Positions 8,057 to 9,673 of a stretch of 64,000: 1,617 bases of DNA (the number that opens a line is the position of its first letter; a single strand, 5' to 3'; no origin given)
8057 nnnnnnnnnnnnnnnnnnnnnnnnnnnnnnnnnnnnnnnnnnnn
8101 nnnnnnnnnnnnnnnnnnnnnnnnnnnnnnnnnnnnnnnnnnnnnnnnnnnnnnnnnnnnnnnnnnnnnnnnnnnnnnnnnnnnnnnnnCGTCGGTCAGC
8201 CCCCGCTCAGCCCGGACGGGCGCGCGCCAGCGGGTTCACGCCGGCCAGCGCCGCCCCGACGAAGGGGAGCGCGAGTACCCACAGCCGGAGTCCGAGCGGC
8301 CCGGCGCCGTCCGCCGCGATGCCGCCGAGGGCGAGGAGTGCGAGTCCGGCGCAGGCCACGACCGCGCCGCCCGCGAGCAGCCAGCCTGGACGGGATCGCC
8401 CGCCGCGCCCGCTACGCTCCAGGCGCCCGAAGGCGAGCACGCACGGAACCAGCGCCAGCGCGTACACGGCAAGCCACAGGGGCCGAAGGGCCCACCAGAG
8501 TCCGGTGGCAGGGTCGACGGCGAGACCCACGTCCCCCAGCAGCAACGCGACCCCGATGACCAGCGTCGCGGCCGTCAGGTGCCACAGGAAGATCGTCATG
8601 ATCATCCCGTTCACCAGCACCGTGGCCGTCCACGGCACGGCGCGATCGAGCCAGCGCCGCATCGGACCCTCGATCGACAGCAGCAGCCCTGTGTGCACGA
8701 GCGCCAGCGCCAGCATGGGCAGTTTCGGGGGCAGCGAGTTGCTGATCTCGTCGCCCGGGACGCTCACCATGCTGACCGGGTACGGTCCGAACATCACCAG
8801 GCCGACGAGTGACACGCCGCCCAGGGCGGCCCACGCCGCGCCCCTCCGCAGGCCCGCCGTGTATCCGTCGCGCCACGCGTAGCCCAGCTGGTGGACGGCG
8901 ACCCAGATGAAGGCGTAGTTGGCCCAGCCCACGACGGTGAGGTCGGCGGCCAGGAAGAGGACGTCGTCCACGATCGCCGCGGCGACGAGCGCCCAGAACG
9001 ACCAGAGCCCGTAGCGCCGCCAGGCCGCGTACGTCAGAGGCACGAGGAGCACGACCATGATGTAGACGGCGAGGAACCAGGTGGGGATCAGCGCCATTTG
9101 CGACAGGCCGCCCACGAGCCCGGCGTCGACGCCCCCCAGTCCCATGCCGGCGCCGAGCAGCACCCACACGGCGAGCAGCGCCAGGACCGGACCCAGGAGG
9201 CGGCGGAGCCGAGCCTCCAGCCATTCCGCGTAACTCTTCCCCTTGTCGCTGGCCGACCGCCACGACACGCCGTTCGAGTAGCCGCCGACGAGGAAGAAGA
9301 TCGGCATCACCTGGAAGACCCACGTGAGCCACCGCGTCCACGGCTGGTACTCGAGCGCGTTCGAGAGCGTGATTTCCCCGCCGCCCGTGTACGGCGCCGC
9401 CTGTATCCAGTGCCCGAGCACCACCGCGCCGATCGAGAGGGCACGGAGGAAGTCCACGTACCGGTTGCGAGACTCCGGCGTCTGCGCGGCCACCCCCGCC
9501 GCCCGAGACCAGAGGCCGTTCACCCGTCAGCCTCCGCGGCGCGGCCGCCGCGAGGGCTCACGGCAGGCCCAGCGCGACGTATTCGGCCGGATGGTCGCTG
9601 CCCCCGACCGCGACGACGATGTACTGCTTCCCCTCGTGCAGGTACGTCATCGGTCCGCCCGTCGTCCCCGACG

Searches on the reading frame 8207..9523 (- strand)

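Call 7: search_protein_families(library=pfam, proteins=[window:8207-9523:-], max_evalue=0.001)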
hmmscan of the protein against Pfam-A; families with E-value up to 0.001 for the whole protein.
window:8207-9523:- (438 aa): 1 family
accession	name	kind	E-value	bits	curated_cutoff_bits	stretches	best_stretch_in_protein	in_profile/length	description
PF01757.29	Acyl_transf_3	-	6.3e-26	91.6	31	1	20-364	1-324/326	Acyltransferase domain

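Call 74: search_protein_families(library=ncbifam, proteins=[window:8207-9523:-], max_evalue=0.001)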
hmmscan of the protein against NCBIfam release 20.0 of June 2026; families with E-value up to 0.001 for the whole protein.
window:8207-9523:- (438 aa): 0 families
